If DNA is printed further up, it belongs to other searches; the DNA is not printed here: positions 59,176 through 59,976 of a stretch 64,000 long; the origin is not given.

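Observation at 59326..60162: Bactofilin fused to an excisionase-type HTH, followed by a membrane-anchored HTH_17 protein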

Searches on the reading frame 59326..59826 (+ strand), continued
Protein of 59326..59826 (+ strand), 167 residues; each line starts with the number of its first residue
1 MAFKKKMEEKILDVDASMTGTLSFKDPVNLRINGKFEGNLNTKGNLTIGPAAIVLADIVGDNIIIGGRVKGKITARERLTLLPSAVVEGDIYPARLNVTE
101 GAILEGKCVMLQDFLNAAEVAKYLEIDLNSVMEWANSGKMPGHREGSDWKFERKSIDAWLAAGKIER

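Call 18: find_encoding_contigs(protein=P0272, flank=6000, max_places=2)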
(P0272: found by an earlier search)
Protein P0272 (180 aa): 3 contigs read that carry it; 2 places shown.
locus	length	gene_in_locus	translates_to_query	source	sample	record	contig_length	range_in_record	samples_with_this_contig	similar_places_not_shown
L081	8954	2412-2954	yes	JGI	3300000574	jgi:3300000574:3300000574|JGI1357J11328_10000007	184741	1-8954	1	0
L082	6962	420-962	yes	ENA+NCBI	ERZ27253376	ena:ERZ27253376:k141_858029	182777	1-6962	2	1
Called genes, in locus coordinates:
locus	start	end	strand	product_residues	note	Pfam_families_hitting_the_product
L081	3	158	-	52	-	?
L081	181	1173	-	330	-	PF14623:Vint, PF07591:PT-HINT, PF14890:Intein_splicing (faint)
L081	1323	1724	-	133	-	PF07591:PT-HINT, PF14890:Intein_splicing (faint)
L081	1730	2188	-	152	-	-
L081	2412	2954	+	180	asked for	PF04519:Bactofilin, PF12728:HTH_17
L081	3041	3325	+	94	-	PF12728:HTH_17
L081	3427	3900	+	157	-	PF03449:GreA_GreB_N, PF01272:GreA_GreB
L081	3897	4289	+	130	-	PF01648:ACPS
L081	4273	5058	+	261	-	PF04794:YdjC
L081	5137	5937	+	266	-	PF01975:SurE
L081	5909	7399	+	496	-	PF00171:Aldedh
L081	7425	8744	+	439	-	PF00202:Aminotran_3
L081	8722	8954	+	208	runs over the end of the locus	-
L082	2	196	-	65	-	?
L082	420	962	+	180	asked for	PF04519:Bactofilin, PF12728:HTH_17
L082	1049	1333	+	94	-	PF12728:HTH_17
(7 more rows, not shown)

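Call 19: find_encoding_contigs(protein=P0152, flank=6000, max_places=2)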
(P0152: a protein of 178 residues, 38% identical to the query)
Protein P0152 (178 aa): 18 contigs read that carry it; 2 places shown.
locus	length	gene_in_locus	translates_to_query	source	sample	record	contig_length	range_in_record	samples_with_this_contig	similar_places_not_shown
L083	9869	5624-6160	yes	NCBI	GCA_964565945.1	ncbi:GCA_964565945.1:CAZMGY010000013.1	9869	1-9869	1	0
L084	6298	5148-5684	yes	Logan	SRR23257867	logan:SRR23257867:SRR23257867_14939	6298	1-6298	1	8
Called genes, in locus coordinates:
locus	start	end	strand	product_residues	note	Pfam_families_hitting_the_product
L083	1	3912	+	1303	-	?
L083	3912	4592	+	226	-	PF05036:SPOR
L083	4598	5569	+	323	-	PF07719:TPR_2 (weak), PF00515:TPR_1 (weak), PF00595:PDZ (weak), PF13180:PDZ_2 (faint), PF17820:PDZ_6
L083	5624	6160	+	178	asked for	PF04519:Bactofilin, PF12728:HTH_17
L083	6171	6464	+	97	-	PF12728:HTH_17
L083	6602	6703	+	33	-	-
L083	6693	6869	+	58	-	-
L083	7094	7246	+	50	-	-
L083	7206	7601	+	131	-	-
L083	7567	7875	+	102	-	-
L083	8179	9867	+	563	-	?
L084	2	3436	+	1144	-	?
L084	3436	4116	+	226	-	PF05036:SPOR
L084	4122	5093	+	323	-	PF07719:TPR_2 (weak), PF00515:TPR_1 (weak), PF00595:PDZ (weak), PF13180:PDZ_2 (faint), PF17820:PDZ_6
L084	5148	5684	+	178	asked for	PF04519:Bactofilin, PF12728:HTH_17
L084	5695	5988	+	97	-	PF12728:HTH_17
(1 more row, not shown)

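Call 20: find_encoding_contigs(protein=P0286, flank=6000, max_places=2)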
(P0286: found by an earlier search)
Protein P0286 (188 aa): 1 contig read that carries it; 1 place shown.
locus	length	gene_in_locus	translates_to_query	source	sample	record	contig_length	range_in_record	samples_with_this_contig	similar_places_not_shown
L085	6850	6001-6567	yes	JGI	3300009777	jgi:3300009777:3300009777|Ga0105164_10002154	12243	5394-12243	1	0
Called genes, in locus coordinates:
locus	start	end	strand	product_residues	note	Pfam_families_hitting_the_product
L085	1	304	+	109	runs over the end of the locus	PF09685:MamF_MmsF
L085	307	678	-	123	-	PF13560:HTH_31, PF12844:HTH_19 (weak), PF01381:HTH_3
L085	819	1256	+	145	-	-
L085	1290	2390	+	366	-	PF25216:Volactin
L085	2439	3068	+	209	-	-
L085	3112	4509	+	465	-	PF00142:Fer4_NifH (weak), PF01656:CbiA, PF06564:CBP_BcsQ, PF09140:MipZ (faint), PF10609:ParA (faint), PF13614:AAA_31, PF16561:AMPK1_CBM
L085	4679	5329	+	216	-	-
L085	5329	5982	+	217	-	-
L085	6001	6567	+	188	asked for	PF04519:Bactofilin, PF12728:HTH_17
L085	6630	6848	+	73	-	?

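Call 21: find_encoding_contigs(protein=P0136, flank=6000, max_places=2)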
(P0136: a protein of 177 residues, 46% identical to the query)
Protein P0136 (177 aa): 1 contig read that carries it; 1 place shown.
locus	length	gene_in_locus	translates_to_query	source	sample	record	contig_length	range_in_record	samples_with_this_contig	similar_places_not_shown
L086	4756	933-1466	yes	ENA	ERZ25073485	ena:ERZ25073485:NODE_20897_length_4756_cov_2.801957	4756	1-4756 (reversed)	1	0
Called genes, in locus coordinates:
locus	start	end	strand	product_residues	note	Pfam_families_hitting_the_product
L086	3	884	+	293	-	?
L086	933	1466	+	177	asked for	PF04519:Bactofilin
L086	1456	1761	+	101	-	PF12728:HTH_17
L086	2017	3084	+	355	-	PF13580:SIS_2, PF01380:SIS, PF01467:CTP_transf_like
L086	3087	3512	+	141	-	PF17792:ThiD2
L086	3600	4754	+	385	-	?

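Call 25: find_encoding_contigs(protein=P0278, flank=6000, max_places=2)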
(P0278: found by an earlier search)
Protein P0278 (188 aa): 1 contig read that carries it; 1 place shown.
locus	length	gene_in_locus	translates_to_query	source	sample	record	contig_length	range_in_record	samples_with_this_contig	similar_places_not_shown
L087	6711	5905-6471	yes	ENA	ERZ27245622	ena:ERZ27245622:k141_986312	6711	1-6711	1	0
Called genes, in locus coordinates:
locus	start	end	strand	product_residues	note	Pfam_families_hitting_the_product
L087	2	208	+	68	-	?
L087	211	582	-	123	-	PF13560:HTH_31, PF12844:HTH_19 (weak), PF01381:HTH_3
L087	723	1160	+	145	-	-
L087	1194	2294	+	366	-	PF25216:Volactin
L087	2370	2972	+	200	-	-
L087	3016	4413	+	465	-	PF00142:Fer4_NifH (weak), PF01656:CbiA, PF06564:CBP_BcsQ, PF09140:MipZ (faint), PF10609:ParA (faint), PF13614:AAA_31, PF16561:AMPK1_CBM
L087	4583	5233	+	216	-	-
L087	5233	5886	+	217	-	-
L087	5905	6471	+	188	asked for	PF04519:Bactofilin, PF12728:HTH_17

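Call 26: find_encoding_contigs(protein=P0154, flank=6000, max_places=2)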
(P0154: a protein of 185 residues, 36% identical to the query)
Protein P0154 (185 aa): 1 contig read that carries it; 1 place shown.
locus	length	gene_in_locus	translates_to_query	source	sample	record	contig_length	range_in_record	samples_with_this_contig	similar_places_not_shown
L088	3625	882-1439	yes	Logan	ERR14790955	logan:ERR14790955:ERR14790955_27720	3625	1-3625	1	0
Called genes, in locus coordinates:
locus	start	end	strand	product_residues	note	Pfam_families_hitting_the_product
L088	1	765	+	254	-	?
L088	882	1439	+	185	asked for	PF04519:Bactofilin, PF12728:HTH_17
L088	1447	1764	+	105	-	PF12728:HTH_17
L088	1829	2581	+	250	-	PF00731:AIRC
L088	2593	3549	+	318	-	PF13472:Lipase_GDSL_2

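Call 37: search_solved_structures(query=window:59326-59826:+, max_evalue=1, show_alignments=4)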
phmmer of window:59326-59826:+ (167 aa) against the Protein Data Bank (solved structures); distinct sequences matched with E-value up to 1: 8.
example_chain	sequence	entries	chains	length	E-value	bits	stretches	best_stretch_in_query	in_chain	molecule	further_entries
6ria_A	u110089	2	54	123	8.9e-06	28.8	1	12-110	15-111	bactofilin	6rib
2n3d_A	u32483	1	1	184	1.1e-05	28.5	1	12-112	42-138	Bactofilin A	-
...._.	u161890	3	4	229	0.0089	19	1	24-88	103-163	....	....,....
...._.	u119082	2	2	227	0.053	16.5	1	36-92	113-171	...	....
6ama_A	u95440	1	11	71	0.17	14.9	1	112-161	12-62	Putative DNA-binding protein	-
6amk_A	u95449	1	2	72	0.44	13.5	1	114-158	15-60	Putative DNA-binding protein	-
7p0x_A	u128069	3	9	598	0.49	13.4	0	58-127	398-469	Glutaredoxin domain-containing protein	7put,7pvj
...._x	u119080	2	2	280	0.77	12.7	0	44-77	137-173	CAL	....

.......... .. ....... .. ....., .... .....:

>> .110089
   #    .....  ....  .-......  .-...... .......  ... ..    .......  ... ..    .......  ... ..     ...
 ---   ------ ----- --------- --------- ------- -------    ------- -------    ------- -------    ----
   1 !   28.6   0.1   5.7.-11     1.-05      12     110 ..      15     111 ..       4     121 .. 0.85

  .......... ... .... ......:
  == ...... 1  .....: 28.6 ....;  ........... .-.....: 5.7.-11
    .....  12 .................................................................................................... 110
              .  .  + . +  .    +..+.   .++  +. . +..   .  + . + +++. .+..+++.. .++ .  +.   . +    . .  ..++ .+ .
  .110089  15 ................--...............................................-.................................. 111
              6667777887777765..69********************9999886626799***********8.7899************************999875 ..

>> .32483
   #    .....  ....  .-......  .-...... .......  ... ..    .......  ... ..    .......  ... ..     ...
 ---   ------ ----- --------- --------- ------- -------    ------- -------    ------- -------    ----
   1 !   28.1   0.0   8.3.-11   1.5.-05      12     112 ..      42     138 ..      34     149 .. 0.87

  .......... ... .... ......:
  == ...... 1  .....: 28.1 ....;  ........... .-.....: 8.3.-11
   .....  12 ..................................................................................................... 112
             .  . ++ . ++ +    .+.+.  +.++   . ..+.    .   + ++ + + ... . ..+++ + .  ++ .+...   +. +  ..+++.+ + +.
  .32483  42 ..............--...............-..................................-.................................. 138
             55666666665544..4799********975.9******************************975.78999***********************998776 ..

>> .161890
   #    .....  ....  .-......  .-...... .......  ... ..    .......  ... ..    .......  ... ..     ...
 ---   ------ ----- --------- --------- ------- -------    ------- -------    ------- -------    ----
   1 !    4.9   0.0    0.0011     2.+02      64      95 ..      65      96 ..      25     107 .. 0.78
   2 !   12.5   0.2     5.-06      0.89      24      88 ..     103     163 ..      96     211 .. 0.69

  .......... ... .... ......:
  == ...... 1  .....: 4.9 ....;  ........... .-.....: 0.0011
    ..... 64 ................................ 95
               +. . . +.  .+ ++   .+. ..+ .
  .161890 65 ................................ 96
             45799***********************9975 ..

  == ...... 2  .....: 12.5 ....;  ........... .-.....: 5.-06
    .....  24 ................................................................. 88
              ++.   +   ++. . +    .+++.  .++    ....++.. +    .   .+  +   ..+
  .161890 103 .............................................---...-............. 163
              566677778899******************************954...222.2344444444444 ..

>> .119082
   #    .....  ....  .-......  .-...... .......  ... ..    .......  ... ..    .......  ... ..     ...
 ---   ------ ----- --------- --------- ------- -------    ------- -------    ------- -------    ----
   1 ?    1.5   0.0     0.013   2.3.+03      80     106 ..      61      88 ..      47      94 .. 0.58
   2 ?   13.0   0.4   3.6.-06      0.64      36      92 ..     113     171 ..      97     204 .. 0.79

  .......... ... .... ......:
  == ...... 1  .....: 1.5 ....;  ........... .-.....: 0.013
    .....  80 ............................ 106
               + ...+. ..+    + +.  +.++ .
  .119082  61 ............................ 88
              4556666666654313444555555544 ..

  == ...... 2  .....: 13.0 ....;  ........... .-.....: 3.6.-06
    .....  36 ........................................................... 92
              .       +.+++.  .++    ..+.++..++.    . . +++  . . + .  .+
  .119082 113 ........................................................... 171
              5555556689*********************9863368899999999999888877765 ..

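Call 41: predict_structure(alignment_id=A1)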
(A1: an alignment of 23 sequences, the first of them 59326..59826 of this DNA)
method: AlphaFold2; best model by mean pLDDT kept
length: 167 residues; sequences in the alignment: 23
mean_pLDDT: 92.7   pTM: 0.72
mean pLDDT of the five models: 92.7, 92.0, 91.8, 91.3, 90.6
residues with pLDDT >= 90: 141; 70-90: 16; 50-70: 10; < 50: 0
segments of 3 or more residues with pLDDT < 50: none
pLDDT, mean of each block of 10 residues (from residue 1): 65 94 96 98 97 98 98 97 98 97 96 88 94 95 94 91 75
secondary structure, 60 per line:
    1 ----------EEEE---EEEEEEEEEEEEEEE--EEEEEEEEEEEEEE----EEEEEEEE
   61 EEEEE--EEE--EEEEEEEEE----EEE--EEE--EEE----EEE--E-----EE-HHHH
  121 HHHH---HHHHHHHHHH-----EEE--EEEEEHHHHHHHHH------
elements in order: E11-14 E18-32 E35-48 E53-65 E68-70 E73-81 E86-88 E91-93 E96-98 E103-105 H117-124 H128-137 E143-145 E148-152 H153-161

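Call 43: fold_search(model_id=the predicted structure, library=pdb)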
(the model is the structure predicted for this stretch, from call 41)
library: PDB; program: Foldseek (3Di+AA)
matches with E <= 10: 663; with E <= 0.001: 1
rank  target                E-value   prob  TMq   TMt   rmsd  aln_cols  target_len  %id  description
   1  2n3d_MODEL_1_A        7.5e-04  1.00  0.51  0.80   2.3       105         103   25  Atomic structure of the cytoskeletal bactofilin BacA revealed by solid-state NMR (released 2015-12-16)
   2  6rib_A                6.2e-03  1.00  0.47  0.76   5.9       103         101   25  Cryo-EM reconstruction of Thermus thermophilus bactofilin double helical filaments (released 2019-07-17)
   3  6ama_A                2.7e-02  1.00  0.27  0.75   1.5        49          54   33  Structure of S. coelicolor/S. venezuelae BldC-smeA-ssfA complex to 3.09 Angstrom (released 2018-03-28)
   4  6ama_B                2.7e-02  1.00  0.28  0.75   1.8        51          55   31  Structure of S. coelicolor/S. venezuelae BldC-smeA-ssfA complex to 3.09 Angstrom (released 2018-03-28)
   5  6ria_1                3.4e-02  1.00  0.40  0.73   5.7        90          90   26  Bactofilin from Thermus thermophilus, F105R mutant crystal structure (released 2019-07-17)
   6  6ama_H                3.5e-02  1.00  0.27  0.74   1.5        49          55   33  Structure of S. coelicolor/S. venezuelae BldC-smeA-ssfA complex to 3.09 Angstrom (released 2018-03-28)
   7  6ama_P                7.2e-02  1.00  0.28  0.74   1.8        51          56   31  Structure of S. coelicolor/S. venezuelae BldC-smeA-ssfA complex to 3.09 Angstrom (released 2018-03-28)
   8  8dgl_B                8.0e-02  1.00  0.28  0.65   1.4        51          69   22  Crystal Structure of the RdfS Excisionase (released 2022-10-05)
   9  6ama_Y                8.0e-02  1.00  0.28  0.72   1.8        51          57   31  Structure of S. coelicolor/S. venezuelae BldC-smeA-ssfA complex to 3.09 Angstrom (released 2018-03-28)
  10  5i44_A                1.2e-01  1.00  0.27  0.61   2.4        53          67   21  Structure of RacA-DNA complex; P21 form (released 2016-05-04)
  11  6amk_A                1.2e-01  1.00  0.27  0.79   1.4        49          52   31  Structure of Streptomyces venezuelae BldC-whiI opt complex (released 2018-03-28)
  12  6amk_B                1.2e-01  1.00  0.27  0.78   1.5        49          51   31  Structure of Streptomyces venezuelae BldC-whiI opt complex (released 2018-03-28)
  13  8dgl_A                1.3e-01  1.00  0.29  0.68   1.2        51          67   20  Crystal Structure of the RdfS Excisionase (released 2022-10-05)
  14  6hn7_B                1.4e-01  1.00  0.28  0.60   1.5        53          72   19  Hijacking the Hijackers: Escherichia coli Pathogenicity Islands Redirect Helper Phage Packaging for Their Own Benefit. (released 2019-07-31)
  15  5i44_B                2.0e-01  1.00  0.27  0.60   2.5        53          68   19  Structure of RacA-DNA complex; P21 form (released 2016-05-04)
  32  3ucs_A                5.6e-01  0.98  0.28  0.44   2.9        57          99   12  Crystal structure of the complex between CBPA J-domain and CBPM (released 2013-07-03)
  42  3ucs_B                8.2e-01  0.98  0.26  0.42   2.6        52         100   13  Crystal structure of the complex between CBPA J-domain and CBPM (released 2013-07-03)
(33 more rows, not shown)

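Call 53: search_protein_families(library=ncbifam, proteins=[L085:2-301:+, L085:819-1253:+, L085:1290-2387:+, L085:2439-3065:+, L085:3112-4506:+, L085:4679-5326:+, L085:5329-5979:+, L085:6001-6564:+], max_evalue=0.01)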
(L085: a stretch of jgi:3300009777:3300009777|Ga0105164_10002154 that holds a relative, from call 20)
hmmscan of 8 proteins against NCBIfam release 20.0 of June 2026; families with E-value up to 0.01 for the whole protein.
L085:2-301:+ (100 aa): 1 family
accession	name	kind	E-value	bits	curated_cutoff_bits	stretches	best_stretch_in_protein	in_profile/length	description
TIGR00766.1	TIGR00766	equivalog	0.0034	16.7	213.65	1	5-83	16-92/263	inner membrane protein YhjD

L085:819-1253:+ (145 aa): 0 families

L085:1290-2387:+ (366 aa): 1 family
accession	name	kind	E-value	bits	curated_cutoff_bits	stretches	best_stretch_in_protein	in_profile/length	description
NF040964.1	MamK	subfamily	0.00014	21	400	1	71-224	44-192/335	MamK family actin-like protein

L085:2439-3065:+ (209 aa): 0 families

L085:3112-4506:+ (465 aa): 29 families (the best 25 are shown)
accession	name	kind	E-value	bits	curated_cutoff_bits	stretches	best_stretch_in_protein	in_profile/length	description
NF041546.1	ParA_partition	equivalog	7.6e-32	110.5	180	2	112-249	68-203/203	ParA family partition ATPase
TIGR03453.1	partition_RepA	equivalog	5.7e-24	84.7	348.45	1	3-168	106-282/387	plasmid partitioning protein RepA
TIGR03371.1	cellulose_yhjQ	equivalog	1.1e-20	74.1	157.85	1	1-251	1-242/246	cellulose biosynthesis protein BcsQ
NF041283.1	PrgP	equivalog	3.7e-20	72.4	400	1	3-227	4-235/297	ParA superfamily DNA segregation protein PrgP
TIGR01969.1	minD_arch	subfamily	3.6e-18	65.6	201.75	1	3-260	2-240/251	cell division ATPase MinD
NF010443.0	PRK13869.1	subfamily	3.3e-17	62.4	446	1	3-189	123-326/405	plasmid-partitioning protein RepA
TIGR01968.1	minD_bact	equivalog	5.4e-10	39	212.9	1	3-177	3-165/261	septum site-determining protein MinD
NF010259.0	PRK13705.1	equivalog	1.7e-09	37.1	725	1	2-155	107-269/388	plasmid-partitioning protein SopA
TIGR01287.1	nifH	equivalog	1.7e-08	34.1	394.35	1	9-77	7-73/275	nitrogenase iron protein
TIGR03018.1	pepcterm_TyrKin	hypoth_equivalog_domain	2.3e-08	33.6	230.65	1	4-88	38-119/207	XrtA-associated tyrosine autokinase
NF033200.1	F430_CfbC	exception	4.1e-07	29.6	402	1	9-48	7-46/260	Ni-sirohydrochlorin a,c-diamide reductive cyclase ATP-dependent reductase subunit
NF009701.0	PRK13230.1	subfamily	5e-07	29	350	1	9-77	8-74/291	nitrogenase reductase-like protein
NF047398.1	AAA_KGGVGR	domain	1e-06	29.2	90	1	2-72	3-74/190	KGGVGR-motif variant AAA ATPase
NF008967.0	PRK12313.1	equivalog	5.4e-06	25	577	1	384-443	39-98/633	1,4-alpha-glucan branching protein GlgB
TIGR01281.1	DPOR_bchL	equivalog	9.9e-06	25.1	345.15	1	9-63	7-58/268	ferredoxin:protochlorophyllide reductase (ATP-dependent) iron-sulfur ATP-binding protein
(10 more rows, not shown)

L085:4679-5326:+ (216 aa): 0 families

L085:5329-5979:+ (217 aa): 0 families

L085:6001-6564:+ (188 aa): 3 families
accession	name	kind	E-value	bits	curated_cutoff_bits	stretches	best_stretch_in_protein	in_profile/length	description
NF047737.1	antiphage_MADS1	equivalog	3.4e-06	27.2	80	1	122-168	4-49/49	methylation-associated defense system helix-turn-helix domain-containing protein MAD1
TIGR01764.1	excise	domain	0.00022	21.5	28.8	1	122-150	2-30/49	excisionase family DNA-binding protein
NF040510.1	avirulen_svx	equivalog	0.0052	15.5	625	1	20-98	495-568/601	Svx/AvrXca family virulence/avirulence protein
